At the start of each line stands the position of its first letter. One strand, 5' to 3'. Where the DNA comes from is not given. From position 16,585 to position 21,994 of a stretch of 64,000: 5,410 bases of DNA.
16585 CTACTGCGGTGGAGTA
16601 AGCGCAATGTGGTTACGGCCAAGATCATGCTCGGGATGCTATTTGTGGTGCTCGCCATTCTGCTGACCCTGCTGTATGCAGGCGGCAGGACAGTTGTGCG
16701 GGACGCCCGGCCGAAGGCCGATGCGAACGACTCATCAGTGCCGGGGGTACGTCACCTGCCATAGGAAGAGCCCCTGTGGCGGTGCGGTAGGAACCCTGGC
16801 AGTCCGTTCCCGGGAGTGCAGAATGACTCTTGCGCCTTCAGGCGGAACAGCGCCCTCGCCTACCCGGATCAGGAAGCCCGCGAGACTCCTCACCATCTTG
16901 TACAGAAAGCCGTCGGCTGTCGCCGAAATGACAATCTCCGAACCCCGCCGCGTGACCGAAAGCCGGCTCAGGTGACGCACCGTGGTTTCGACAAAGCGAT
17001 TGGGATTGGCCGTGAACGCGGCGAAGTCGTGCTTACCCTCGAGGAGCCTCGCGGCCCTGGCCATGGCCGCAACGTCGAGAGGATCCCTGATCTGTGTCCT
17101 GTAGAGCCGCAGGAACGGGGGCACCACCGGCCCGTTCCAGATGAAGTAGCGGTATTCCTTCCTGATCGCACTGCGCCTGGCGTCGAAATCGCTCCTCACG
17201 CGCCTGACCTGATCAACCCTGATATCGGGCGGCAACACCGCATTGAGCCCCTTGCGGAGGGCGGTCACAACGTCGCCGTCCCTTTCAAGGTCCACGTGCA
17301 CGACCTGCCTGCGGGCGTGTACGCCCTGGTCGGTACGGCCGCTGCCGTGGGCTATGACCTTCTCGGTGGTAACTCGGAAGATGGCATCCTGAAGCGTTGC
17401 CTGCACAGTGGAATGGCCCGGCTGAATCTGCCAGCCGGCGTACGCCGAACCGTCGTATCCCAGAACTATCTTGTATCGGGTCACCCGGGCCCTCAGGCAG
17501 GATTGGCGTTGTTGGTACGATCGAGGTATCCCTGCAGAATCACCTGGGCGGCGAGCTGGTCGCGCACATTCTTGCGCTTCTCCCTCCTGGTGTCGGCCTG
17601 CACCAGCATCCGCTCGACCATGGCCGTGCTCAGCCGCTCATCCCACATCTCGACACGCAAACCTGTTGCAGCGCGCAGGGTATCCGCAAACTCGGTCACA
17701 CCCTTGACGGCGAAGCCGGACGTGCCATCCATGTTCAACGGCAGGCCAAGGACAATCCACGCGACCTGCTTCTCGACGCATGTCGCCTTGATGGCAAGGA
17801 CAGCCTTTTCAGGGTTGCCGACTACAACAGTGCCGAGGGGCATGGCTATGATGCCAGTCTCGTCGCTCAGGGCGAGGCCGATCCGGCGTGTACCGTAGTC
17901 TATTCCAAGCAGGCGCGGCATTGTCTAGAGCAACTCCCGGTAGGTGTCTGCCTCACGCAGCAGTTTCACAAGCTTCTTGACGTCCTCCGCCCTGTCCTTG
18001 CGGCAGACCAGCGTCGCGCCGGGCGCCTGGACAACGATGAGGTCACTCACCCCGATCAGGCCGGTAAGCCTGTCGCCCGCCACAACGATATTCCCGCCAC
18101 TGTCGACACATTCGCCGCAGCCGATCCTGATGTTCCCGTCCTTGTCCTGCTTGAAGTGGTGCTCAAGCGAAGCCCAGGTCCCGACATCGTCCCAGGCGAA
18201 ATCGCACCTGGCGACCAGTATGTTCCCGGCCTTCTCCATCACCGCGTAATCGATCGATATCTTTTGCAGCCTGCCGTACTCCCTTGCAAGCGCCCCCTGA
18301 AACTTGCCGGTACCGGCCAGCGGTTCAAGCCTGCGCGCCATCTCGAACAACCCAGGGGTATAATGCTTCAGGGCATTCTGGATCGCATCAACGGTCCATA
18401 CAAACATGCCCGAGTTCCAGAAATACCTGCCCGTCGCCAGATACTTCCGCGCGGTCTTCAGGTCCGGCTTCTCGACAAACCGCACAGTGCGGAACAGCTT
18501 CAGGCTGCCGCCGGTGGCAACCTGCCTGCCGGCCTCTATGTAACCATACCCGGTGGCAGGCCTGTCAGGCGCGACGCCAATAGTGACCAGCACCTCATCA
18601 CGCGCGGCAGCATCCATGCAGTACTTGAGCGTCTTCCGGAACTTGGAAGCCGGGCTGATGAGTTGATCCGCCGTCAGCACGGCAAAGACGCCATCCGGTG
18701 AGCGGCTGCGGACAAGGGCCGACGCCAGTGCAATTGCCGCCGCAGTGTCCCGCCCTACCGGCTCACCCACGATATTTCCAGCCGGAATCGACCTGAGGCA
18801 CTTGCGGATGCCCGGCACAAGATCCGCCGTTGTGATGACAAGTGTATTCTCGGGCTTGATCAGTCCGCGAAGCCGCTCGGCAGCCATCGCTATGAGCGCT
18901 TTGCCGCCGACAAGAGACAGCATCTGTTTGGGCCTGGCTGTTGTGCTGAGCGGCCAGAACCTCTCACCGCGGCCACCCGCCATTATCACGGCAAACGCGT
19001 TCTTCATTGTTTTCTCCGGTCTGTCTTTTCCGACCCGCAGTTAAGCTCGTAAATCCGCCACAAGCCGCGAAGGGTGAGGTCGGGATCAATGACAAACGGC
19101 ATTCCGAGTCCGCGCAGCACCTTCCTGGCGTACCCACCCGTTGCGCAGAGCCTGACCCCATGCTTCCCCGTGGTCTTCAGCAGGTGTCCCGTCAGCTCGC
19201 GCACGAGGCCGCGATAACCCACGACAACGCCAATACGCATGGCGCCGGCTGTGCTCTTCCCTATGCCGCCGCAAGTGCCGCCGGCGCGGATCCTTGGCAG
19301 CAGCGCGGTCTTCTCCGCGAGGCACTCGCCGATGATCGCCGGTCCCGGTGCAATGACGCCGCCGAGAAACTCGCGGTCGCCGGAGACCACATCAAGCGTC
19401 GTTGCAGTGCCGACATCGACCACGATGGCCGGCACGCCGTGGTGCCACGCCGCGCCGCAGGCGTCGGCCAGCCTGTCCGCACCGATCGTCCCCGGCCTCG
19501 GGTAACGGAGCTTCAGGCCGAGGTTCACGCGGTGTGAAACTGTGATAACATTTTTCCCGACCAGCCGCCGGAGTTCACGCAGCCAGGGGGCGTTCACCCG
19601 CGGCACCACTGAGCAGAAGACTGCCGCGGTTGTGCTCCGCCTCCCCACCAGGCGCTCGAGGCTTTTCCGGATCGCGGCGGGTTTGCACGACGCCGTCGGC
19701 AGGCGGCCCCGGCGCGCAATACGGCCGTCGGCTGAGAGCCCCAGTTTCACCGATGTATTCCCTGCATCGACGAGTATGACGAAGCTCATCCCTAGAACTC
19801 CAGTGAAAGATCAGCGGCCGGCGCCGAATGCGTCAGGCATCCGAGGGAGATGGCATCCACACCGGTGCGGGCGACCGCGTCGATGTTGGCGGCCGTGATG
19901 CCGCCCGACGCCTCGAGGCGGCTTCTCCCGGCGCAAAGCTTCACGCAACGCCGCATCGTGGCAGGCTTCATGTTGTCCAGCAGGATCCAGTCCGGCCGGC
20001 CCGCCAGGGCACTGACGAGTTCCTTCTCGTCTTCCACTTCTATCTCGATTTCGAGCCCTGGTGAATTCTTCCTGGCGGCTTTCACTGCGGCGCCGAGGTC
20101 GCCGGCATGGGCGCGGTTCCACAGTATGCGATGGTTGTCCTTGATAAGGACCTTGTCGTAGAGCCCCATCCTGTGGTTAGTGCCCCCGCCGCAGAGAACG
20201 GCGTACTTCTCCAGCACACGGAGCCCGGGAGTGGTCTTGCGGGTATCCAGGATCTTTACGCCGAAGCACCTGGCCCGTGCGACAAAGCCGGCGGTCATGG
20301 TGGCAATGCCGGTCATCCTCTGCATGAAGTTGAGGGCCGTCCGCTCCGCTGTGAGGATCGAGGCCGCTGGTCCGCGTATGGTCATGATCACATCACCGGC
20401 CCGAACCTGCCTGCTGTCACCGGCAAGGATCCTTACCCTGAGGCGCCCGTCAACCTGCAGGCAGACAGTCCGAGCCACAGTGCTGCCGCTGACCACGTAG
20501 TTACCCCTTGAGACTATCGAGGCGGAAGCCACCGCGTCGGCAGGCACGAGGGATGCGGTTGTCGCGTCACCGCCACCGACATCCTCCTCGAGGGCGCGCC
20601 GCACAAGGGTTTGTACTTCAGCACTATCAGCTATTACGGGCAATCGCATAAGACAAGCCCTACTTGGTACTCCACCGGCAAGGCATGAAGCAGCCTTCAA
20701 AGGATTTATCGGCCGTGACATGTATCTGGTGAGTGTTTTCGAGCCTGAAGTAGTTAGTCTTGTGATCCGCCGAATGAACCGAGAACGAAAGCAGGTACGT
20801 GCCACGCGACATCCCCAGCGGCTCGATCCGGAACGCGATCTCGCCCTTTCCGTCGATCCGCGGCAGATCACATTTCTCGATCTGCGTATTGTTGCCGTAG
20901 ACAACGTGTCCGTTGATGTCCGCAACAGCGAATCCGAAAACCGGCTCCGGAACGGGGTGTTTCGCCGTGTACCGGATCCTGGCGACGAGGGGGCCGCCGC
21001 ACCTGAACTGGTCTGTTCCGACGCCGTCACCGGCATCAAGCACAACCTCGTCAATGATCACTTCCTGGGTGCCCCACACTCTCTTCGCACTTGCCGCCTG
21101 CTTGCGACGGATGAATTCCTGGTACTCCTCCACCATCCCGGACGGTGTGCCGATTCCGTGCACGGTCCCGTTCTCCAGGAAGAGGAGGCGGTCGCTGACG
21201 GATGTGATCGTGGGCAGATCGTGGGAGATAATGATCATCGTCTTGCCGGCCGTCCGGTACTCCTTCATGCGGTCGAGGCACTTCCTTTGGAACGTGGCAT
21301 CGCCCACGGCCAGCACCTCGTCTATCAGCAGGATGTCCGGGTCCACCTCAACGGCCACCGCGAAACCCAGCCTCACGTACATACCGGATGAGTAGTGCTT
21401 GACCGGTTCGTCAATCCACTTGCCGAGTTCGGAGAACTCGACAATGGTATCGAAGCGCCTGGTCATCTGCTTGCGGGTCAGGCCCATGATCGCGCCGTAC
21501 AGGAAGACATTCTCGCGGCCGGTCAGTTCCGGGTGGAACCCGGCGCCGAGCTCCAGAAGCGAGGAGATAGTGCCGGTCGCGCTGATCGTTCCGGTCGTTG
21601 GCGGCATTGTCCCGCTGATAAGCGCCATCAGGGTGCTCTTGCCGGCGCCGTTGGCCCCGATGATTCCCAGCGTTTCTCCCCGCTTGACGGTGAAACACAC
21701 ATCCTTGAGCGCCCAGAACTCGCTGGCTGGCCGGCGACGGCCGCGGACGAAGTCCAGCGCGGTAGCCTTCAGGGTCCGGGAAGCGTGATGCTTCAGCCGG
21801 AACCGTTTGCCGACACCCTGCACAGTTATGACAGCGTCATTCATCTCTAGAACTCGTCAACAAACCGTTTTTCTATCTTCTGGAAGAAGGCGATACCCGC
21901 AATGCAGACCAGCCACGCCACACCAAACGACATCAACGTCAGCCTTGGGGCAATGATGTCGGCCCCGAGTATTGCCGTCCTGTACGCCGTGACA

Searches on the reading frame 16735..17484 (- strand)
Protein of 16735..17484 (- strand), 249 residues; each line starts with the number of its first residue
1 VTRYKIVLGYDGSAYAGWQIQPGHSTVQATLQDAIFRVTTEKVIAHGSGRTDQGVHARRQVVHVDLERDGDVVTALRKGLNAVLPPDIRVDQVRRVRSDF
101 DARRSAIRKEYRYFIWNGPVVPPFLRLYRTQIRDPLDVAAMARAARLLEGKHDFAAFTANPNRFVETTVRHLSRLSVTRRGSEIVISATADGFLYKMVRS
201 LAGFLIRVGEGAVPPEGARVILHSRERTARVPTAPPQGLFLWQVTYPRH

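Call 10: search_protein_families(library=pfam, proteins=[window:16735-17484:-], max_evalue=0.001)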
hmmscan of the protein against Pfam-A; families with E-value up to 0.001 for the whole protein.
window:16735-17484:- (249 aa): 1 family
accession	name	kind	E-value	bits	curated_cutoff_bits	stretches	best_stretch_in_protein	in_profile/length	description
PF01416.25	PseudoU_synth_1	-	2.7e-36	124.7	23.3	2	144-247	1-108/108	tRNA pseudouridine synthase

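Call 52: find_homologous_proteins(query=window:16735-17484:-, max_evalue=1e-20)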
Query window:16735-17484:- (249 aa): 6000 proteins with E <= 1e-20 among 7775 candidates; the best 120 are listed.
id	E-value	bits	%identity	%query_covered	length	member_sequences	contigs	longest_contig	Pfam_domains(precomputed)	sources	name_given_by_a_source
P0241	1.5e-159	547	99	100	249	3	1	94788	PF01416.26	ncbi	-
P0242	3.6e-131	454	84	100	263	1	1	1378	PF01416.26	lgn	-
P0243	1.2e-130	452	82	100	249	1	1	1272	PF01416.26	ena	-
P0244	1.6e-127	442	80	100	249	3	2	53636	PF01416.26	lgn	-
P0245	1.7e-127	442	82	100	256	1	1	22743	PF01416.26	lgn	-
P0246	3.4e-126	438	82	99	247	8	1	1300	PF01416.26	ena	-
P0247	1.7e-116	406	75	99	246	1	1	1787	PF01416.26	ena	-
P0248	2.6e-109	382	71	99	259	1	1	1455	PF01416.26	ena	-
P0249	3.4e-108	379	71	99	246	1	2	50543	PF01416.26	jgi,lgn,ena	-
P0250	2.3e-105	369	70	99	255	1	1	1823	PF01416.26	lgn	-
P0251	4.8e-101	355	68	99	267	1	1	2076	PF01416.26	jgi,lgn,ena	-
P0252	5.1e-101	355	67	99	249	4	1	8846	PF01416.26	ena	-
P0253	5.2e-101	355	66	99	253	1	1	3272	PF01416.26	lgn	-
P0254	6.3e-101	355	68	98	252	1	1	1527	PF01416.26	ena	-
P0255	1.1e-100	354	67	99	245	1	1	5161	PF01416.26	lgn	-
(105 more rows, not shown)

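Call 58: list_cluster_members(proteins=[P0241, P0001, P0121])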
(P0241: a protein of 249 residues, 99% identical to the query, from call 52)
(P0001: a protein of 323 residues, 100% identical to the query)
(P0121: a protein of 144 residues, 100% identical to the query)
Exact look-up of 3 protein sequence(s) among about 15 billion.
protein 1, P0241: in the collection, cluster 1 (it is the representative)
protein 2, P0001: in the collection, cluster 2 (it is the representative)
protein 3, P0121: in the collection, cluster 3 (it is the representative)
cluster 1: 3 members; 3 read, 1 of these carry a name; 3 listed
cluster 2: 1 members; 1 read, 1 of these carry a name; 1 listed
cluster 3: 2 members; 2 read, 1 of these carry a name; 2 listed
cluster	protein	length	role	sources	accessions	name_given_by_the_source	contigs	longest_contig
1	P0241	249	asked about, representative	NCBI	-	-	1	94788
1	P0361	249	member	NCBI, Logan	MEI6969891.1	MAG: tRNA pseudouridine(38-40) synthase TruA [bacterium]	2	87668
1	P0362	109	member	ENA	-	-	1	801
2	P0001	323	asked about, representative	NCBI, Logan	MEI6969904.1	MAG: dialkylresorcinol condensing enzyme DarA [bacterium]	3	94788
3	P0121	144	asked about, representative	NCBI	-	-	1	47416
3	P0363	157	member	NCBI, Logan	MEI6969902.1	MAG: hypothetical protein WCL44_00155 [bacterium]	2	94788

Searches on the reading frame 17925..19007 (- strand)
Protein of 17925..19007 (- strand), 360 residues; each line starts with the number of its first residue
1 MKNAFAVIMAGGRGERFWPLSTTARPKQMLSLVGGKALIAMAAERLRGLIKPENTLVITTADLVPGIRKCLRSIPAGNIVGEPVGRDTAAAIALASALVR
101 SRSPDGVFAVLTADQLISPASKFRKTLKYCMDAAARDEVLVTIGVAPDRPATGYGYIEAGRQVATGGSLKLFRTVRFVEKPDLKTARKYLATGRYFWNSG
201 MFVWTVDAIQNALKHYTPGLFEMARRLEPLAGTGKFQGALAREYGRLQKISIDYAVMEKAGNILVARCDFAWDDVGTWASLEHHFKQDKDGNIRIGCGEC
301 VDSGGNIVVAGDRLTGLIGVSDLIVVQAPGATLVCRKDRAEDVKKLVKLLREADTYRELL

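Call 10: search_protein_families(library=pfam, proteins=[window:17925-19007:-], max_evalue=0.001)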
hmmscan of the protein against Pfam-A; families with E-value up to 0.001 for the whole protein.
window:17925-19007:- (360 aa): 3 families
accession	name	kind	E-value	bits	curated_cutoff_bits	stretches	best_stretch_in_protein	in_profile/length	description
PF00483.29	NTP_transferase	-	1e-39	137.1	21.2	1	6-289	2-243/245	Nucleotidyl transferase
PF22640.1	ManC_GMP_beta-helix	-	4.1e-16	59.1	27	1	301-350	6-55/55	MannoseP isomerase/GMP-like beta-helix domain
PF12804.13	NTP_transf_3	-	1.4e-07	32.3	27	1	6-120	1-101/160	MobA-like NTP transferase domain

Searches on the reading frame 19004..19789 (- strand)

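Call 10: search_protein_families(library=pfam, proteins=[window:19004-19789:-], max_evalue=0.001)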
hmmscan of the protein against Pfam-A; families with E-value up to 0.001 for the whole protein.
window:19004-19789:- (261 aa): 1 family
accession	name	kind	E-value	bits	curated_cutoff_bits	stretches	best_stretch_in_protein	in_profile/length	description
PF03309.20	Pan_kinase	-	5.8e-47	160.6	24.7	1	5-199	2-202/205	Type III pantothenate kinase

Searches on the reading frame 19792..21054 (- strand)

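Call 10: search_protein_families(library=pfam, proteins=[window:19792-21054:-], max_evalue=0.001)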
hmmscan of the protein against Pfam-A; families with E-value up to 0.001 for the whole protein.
window:19792-21054:- (420 aa): 2 families
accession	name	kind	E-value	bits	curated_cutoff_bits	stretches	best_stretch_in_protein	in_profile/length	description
PF01729.25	QRPTase_C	-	4.4e-54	183.2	23.1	1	250-419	1-169/169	Quinolinate phosphoribosyl transferase, C-terminal domain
PF02749.22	QRPTase_N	-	3.4e-18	66.1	27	1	163-247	1-81/82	Quinolinate phosphoribosyl transferase, N-terminal domain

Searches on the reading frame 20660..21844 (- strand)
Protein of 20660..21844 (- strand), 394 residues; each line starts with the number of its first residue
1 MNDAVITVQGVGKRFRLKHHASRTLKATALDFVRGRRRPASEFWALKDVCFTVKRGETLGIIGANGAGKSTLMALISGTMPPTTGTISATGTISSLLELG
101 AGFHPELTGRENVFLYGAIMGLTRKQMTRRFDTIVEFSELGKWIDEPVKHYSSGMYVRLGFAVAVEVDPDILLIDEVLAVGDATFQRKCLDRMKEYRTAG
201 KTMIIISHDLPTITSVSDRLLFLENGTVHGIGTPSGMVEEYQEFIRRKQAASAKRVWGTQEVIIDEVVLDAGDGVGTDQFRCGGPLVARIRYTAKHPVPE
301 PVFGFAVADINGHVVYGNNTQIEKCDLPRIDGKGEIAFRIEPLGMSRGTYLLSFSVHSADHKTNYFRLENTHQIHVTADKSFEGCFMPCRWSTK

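Call 3: search_protein_families(library=pfam, proteins=[window:20660-21844:-], max_evalue=0.01)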
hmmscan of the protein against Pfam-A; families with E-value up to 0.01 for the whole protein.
window:20660-21844:- (394 aa): 5 families
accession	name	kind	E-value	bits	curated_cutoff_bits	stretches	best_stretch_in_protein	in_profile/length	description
PF14524.12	Wzt_C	-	1.5e-22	80.6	30.4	1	255-386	3-141/143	Wzt C-terminal domain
PF00005.33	ABC_tran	-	1.8e-21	77.6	25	1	46-177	1-135/137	ABC transporter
PF13304.12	AAA_21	-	0.0007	20.2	27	0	60-76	3-19/304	AAA domain, putative AbiEii toxin, Type IV TA system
PF13555.12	AAA_29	-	0.0015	18.7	27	1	51-77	17-44/61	P-loop containing region of AAA domain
PF00006.31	ATP-synt_ab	-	0.0052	16.9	29.5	1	48-77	6-35/213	ATP synthase alpha/beta family, nucleotide-binding domain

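Call 4: search_protein_families(library=ncbifam, proteins=[window:20660-21844:-], max_evalue=0.01)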
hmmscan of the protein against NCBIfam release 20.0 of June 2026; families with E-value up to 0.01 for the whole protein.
window:20660-21844:- (394 aa): 184 families (the best 25 are shown)
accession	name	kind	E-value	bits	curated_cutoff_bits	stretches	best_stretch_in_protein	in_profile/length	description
NF010065.0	PRK13545.1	equivalog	9.6e-65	219.3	538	1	9-251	8-244/549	teichoic acids export protein ATP-binding subunit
NF010066.0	PRK13546.1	equivalog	5.8e-58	196.3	320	1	6-250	5-243/264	teichoic acids export ABC transporter ATP-binding subunit TagH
NF050108.1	galactan_ABC_ATP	equivalog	3.7e-50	170.4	400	1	20-242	15-241/244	galactan export ABC transporter ATP-binding subunit Wzt/RfbE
TIGR01188.1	drrA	subfamily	1.3e-32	113.3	312.45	2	105-245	79-219/302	daunorubicin resistance ABC transporter, ATP-binding protein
NF010059.0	PRK13536.1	equivalog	4.7e-28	97.9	549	1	17-240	31-264/342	nodulation factor ABC transporter ATP-binding protein NodI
TIGR01288.1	nodI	equivalog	1.8e-26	92.9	424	1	46-240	20-225/303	nodulation factor ABC transporter ATP-binding protein NodI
NF010060.0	PRK13537.1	equivalog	1e-25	90.3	521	1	26-239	12-235/314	nodulation factor ABC transporter ATP-binding protein NodI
TIGR04521.1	ECF_ATPase_2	equivalog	2.6e-25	89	330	2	119-244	112-239/279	energy-coupling factor transporter ATPase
NF010156.0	PRK13635.1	equivalog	2.9e-24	85.7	392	2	120-243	110-233/279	energy-coupling factor ABC transporter ATP-binding protein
TIGR01186.1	proV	subfamily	1.9e-23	83.2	326.6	2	103-240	82-220/363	betaine/proline/choline family ABC transporter ATP-binding protein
NF040933.2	ABC_arch_GlcV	equivalog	3.8e-23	81.9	450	2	104-240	95-232/357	glucose ABC transporter ATP-binding protein GlcV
TIGR04520.1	ECF_ATPase_1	equivalog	4.1e-23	82.1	315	2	120-243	106-229/269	energy-coupling factor transporter ATPase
TIGR01166.1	cbiO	subfamily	2e-22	79.6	211.8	2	45-92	7-54/190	cobalt ABC transporter, ATP-binding protein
NF033858.1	ABC2_perm_RbbA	equivalog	6.9e-22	77.2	1050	1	41-241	277-488/909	ribosome-associated ATPase/putative transporter RbbA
TIGR03740.1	galliderm_ABC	subfamily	2.1e-21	76.7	309.75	1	45-228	15-202/223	lantibiotic protection ABC transporter ATP-binding subunit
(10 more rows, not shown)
